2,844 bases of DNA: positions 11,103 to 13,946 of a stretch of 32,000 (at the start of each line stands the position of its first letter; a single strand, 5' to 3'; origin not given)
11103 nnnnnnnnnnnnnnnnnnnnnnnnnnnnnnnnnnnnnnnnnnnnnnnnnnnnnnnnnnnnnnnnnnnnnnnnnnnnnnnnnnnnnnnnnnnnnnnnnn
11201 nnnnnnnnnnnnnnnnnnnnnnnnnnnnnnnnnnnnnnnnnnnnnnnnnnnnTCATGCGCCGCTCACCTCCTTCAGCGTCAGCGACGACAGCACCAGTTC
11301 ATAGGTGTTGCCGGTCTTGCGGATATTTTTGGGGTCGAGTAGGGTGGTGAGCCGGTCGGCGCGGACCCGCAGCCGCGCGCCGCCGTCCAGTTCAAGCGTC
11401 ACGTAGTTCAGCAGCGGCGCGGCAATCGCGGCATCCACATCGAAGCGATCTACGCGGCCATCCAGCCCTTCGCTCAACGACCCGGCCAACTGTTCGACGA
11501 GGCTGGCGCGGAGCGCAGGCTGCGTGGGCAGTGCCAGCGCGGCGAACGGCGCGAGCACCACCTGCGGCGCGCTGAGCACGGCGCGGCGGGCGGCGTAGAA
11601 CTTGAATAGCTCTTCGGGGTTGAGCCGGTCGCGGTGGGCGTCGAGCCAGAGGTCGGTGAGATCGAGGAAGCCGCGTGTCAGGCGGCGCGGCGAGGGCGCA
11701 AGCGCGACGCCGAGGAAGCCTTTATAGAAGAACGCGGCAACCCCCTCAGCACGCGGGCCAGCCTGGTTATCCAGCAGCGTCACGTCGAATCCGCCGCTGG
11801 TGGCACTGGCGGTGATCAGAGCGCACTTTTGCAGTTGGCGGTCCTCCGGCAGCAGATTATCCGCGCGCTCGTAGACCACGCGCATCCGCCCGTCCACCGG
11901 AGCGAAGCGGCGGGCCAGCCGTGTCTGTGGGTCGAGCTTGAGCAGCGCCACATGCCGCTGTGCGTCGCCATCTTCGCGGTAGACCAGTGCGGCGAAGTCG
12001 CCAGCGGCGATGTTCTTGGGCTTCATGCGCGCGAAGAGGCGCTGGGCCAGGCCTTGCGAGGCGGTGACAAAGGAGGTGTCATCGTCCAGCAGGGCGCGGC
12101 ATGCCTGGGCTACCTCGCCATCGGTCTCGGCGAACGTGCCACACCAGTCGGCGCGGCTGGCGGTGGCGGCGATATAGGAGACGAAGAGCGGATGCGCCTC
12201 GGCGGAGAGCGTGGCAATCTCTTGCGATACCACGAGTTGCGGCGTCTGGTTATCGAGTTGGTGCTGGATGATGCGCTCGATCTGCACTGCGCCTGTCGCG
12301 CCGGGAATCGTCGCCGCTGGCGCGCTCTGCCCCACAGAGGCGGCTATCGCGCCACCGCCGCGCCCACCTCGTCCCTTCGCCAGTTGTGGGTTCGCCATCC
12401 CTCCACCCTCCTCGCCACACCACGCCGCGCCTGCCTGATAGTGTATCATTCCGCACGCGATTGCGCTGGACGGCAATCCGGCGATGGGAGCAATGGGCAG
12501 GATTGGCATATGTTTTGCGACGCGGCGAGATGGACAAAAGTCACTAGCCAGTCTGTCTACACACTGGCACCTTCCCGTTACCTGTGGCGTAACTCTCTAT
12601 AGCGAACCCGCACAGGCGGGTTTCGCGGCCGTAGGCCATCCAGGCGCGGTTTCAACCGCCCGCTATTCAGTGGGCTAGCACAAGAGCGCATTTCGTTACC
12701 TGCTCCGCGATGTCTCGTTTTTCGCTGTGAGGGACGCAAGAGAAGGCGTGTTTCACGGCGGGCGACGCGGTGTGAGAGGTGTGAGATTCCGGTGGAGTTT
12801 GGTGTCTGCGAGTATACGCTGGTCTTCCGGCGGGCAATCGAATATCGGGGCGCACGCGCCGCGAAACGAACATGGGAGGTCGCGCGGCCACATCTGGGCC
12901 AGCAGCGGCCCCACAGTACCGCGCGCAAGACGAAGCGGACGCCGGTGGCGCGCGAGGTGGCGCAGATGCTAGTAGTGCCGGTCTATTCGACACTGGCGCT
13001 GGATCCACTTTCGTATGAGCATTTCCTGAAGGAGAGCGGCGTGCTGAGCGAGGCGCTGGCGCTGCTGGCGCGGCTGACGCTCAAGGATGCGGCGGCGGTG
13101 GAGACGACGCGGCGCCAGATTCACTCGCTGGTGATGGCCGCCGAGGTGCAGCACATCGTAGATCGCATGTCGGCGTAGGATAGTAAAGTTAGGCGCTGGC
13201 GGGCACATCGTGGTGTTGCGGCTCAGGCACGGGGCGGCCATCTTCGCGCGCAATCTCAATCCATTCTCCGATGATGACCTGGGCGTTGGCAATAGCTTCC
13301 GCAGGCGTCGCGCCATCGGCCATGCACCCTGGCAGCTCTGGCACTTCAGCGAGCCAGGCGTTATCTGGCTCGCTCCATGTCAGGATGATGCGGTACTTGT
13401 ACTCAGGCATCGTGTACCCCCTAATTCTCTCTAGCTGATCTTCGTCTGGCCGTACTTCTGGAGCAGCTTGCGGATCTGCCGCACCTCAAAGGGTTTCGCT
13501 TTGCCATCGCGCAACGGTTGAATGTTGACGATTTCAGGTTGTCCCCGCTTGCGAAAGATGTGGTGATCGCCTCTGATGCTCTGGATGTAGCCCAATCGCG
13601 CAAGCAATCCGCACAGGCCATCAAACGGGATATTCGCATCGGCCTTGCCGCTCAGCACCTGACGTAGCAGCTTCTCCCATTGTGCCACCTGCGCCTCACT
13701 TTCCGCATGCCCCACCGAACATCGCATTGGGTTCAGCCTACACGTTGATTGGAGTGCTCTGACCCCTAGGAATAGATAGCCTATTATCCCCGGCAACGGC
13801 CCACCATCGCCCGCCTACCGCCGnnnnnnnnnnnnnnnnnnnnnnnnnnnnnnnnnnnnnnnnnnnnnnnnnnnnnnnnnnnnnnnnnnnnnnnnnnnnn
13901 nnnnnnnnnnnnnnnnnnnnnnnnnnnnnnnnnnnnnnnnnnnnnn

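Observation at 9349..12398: Translationally coupled NA37(NdpA/YejK)-like protein + 635-aa membrane-anchored protein: candidate undescribed two-gene defence module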

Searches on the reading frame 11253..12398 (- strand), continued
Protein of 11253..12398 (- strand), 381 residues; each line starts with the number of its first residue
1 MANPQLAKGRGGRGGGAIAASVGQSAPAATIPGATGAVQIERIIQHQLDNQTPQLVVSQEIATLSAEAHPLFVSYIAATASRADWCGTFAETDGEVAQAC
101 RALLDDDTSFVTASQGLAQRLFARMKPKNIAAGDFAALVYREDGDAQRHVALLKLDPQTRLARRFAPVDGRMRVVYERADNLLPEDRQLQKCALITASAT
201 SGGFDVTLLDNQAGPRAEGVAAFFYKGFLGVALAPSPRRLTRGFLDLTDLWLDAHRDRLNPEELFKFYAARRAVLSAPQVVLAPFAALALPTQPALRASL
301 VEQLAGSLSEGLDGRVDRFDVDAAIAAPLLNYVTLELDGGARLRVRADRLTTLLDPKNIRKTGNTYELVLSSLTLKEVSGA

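Call 70: predict_structure(alignment_id=A3)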
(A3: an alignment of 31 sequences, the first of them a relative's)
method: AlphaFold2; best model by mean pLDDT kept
length: 381 residues; sequences in the alignment: 31
mean_pLDDT: 84.7   pTM: 0.83
mean pLDDT of the five models: 84.7, 84.3, 83.1, 82.9, 82.9
residues with pLDDT >= 90: 219; 70-90: 104; 50-70: 30; < 50: 28
segments of 3 or more residues with pLDDT < 50: 1-25, 379-381
pLDDT, mean of each block of 10 residues (from residue 1): 33 35 54 90 95 93 93 93 91 95 98 97 83 94 93 82 90 88 65 89 88 69 80 92 97 95 93 97 98 98 96 92 94 86 87 79 75 59 38
secondary structure, 60 per line:
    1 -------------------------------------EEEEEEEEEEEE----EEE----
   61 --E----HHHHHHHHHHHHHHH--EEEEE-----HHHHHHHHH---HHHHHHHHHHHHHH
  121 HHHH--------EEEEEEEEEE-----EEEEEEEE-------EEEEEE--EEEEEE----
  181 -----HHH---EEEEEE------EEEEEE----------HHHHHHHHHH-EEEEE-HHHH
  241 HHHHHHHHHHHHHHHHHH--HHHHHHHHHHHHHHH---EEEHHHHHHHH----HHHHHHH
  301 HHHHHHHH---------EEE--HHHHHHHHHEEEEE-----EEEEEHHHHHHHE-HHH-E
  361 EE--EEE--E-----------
elements in order: E38-49 E54-56 H68-82 E85-89 H95-103 H107-124 E133-142 E148-155 E163-168 E171-176 E192-197 E204-209 H220-229 E231-235 H237-258 H261-275 E279-281 H282-289 H294-308 E318-320 H323-331 E332-336 E342-346 H347-353 E360-362 E365-367

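Call 73: fold_search(model_id=the predicted structure, library=pdb)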
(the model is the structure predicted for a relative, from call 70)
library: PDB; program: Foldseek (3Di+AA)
matches with E <= 10: 300; with E <= 0.001: 1
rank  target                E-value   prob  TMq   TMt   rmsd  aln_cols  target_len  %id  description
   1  9be2                  8.3e-10  1.00  0.41  0.45  11.0       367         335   18  Structure of the E. coli nucleic associated protein, YejK (released 2024-05-15)
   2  6dhc_A                8.6e-02  0.08  0.11  0.11  15.4       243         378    9  X-ray structure of BACE1 in complex with a bicyclic isoxazoline carboxamide as the P3 ligand (released 2018-07-25)
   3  6vbu_2                1.4e-01  0.08  0.12  0.08  23.2       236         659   15  Structure of the bovine BBSome complex (released 2020-01-29)
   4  3qbh_B                2.7e-01  0.08  0.10  0.10  12.7       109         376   10  Structure based design, synthesis and SAR of cyclic hydroxyethylamine (HEA) BACE-1 inhibitors (released 2011-03-23)
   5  4bfd                  2.7e-01  0.07  0.11  0.11  12.6       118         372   14  CRYSTAL STRUCTURE OF BACE-1 IN COMPLEX WITH CHEMICAL LIGAND (released 2013-06-19)
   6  1w50                  2.7e-01  0.05  0.11  0.11  15.1       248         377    9  Apo Structure of BACE (Beta Secretase) (released 2004-09-23)
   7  2f3f_A                2.7e-01  0.04  0.11  0.11  15.2       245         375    9  Crystal Structure of the Bace complex with BDF488, a macrocyclic inhibitor (released 2006-09-05)
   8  3dv1_B                2.8e-01  0.05  0.11  0.12  15.5       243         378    9  Crystal structure of human beta-secretase in complex with NVP-ARV999 (released 2009-02-24)
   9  8t85                  3.9e-01  0.03  0.08  0.09  14.5       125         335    7  Structure of RssB bound to beryllofluoride (released 2024-01-17)
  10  4dvf_B                4.2e-01  0.04  0.11  0.12  15.2       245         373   10  Crystal structure of BACE1 with its inhibitor (released 2013-01-16)
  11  4frs_A                4.4e-01  0.06  0.11  0.11  13.0       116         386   11  Structure of BACE in complex with (S)-4-(3-chloro-5-(5-(prop-1-yn-1-yl)pyridin-3-yl)thiophen-2-yl)-1,4-dimethyl-6-oxot (released 2012-08-08)
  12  1ym2_A                4.9e-01  0.04  0.09  0.09  12.9       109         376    9  Crystal structure of human beta secretase complexed with NVP-AUR200 (released 2006-01-17)
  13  6rre_C                4.9e-01  0.04  0.14  0.14  19.2       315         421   10  SidD, deAMPylase from Legionella pneumophila (released 2020-10-07)
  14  2ila                  5.2e-01  0.06  0.11  0.21  15.1       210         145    9  STRUCTURE OF INTERLEUKIN 1ALPHA AT 2.7-ANGSTROMS RESOLUTION (released 1992-10-15)
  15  3dm6_B                5.2e-01  0.03  0.11  0.12  16.2       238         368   11  Beta-secretase 1 complexed with statine-based inhibitor (released 2008-12-16)
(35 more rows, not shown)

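Call 85: search_protein_families(library=phrogs, proteins=[window:11253-12398:-], max_evalue=0.1)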
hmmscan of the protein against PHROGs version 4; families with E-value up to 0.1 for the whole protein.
window:11253-12398:- (381 aa): 3 families
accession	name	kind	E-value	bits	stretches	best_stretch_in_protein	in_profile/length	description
phrog_1974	-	unknown function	2.8e-21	77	1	38-255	7-227/344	-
phrog_19245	-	unknown function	9.6e-05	23.1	1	96-215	61-179/218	-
phrog_18081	-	unknown function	0.058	14.9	0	332-358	53-79/109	-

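Call 87: search_protein_families(library=padloc, proteins=[L006:4081-7077:+, L009:3173-4495:+, L009:921-3176:+], max_evalue=0.001)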
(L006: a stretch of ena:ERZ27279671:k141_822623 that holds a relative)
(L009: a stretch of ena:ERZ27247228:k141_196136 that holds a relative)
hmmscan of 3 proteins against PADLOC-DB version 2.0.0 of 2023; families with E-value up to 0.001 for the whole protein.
L006:4081-7077:+ (998 aa): 34 families (the best 25 are shown)
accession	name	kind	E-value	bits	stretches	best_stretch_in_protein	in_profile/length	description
PDLC03920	MkoA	-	1.2e-73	247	1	566-971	613-1093/1112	-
PDLC03921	MkoA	-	5.2e-58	194.8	3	872-976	1479-1587/1607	-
PDLC03924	MkoC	-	6.2e-38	128.6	3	873-966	858-951/1136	-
PDLC02895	DpdJ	-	3.7e-27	91.7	1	574-976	51-471/2112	DpdJ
PDLC05009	PDC-S37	-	1.6e-21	73.9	2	710-749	936-975/1550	-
PDLC00059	DruK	-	9e-12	42.8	1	163-449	34-300/326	PD-(D/E)XK nuclease superfamily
PDLC00944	Cas4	-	7e-11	40.6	1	253-380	58-177/177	Cas4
PDLC05065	PDC-S68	-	4.6e-10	35.9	1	712-750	704-745/1221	-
PDLC01734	typeIV_RecD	-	2.6e-09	33.9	0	568-625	339-395/763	RecD_0_IVD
PDLC00943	Cas4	-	3e-09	35.1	1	252-380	58-179/180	CRISPR-associated protein Cas4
PDLC02194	Hhe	-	1.2e-08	30.6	0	576-646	433-502/1911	-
PDLC00127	GajB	-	5.9e-08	29.7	1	568-638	8-78/594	UrvD helicase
PDLC01250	Cas4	-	1.4e-07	29.9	1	259-380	59-168/168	"CAS-I,CAS-II,CAS-III,CAS-IV,CAS-V,CAS-VI; acquisition_associated"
PDLC03802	RTasHel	-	1.4e-07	28.8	1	568-633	5-70/675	DRT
PDLC04140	mad8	-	1.1e-06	26.4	1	576-660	19-95/314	mads_8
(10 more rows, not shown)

L009:3173-4495:+ (440 aa): 0 families

L009:921-3176:+ (751 aa): 0 families

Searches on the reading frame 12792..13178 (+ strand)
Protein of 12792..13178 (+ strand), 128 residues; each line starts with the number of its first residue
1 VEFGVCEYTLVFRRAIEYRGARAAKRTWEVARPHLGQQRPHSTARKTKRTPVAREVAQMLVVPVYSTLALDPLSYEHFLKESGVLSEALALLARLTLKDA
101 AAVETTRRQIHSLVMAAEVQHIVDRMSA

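Call 41: search_protein_families(library=pfam, proteins=[window:12792-13178:+], max_evalue=1)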
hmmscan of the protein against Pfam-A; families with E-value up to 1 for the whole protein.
window:12792-13178:+ (128 aa): 1 family
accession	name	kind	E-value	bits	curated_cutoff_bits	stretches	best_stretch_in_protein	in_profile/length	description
PF01326.24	PPDK_N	-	0.0048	16.7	27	1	57-123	15-81/328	Pyruvate phosphate dikinase, AMP/ATP-binding domain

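Call 85: search_protein_families(library=phrogs, proteins=[window:12792-13178:+], max_evalue=0.1)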
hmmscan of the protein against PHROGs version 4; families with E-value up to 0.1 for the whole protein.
window:12792-13178:+ (128 aa): 0 families

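Call 87: search_protein_families(library=padloc, proteins=[window:12792-13178:+], max_evalue=0.001)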
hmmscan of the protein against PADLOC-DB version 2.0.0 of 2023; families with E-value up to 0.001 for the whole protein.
window:12792-13178:+ (128 aa): 0 families

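Call 88: search_solved_structures(query=A4, max_evalue=1)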
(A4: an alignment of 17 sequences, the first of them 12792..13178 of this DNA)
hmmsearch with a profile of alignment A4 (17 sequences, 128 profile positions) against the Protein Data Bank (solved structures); distinct sequences matched with E-value up to 1: 1.
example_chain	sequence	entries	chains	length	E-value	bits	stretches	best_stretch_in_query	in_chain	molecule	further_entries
7jil_Q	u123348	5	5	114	0.021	18.1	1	18-106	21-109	50S ribosomal protein L20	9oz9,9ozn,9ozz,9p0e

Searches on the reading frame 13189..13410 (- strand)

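Call 13: search_protein_families(library=pfam, proteins=[window:13189-13410:-], max_evalue=0.01)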
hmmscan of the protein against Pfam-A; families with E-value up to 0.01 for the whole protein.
window:13189-13410:- (73 aa): 2 families
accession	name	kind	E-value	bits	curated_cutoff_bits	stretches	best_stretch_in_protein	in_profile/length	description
PF15919.11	HicB_lk_antitox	-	2.8e-08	34.4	27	1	6-66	1-60/123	HicB_like antitoxin of bacterial toxin-antitoxin system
PF21748.3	UPF0150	-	6.4e-06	26.4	27.3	1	14-62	16-64/64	UPF0150-like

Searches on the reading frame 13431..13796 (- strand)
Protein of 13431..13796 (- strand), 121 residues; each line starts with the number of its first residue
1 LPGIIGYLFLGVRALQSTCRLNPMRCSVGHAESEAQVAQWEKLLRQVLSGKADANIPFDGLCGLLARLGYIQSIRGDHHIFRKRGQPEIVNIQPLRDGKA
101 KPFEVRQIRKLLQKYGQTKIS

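Call 14: search_protein_families(library=pfam, proteins=[window:13431-13796:-], max_evalue=0.01)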
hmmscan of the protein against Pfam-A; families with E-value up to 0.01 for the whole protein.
window:13431-13796:- (121 aa): 1 family
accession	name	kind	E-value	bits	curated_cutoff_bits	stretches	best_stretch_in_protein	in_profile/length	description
PF07927.17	HicA_toxin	-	0.00036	21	27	1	61-110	4-54/58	HicA toxin of bacterial toxin-antitoxin,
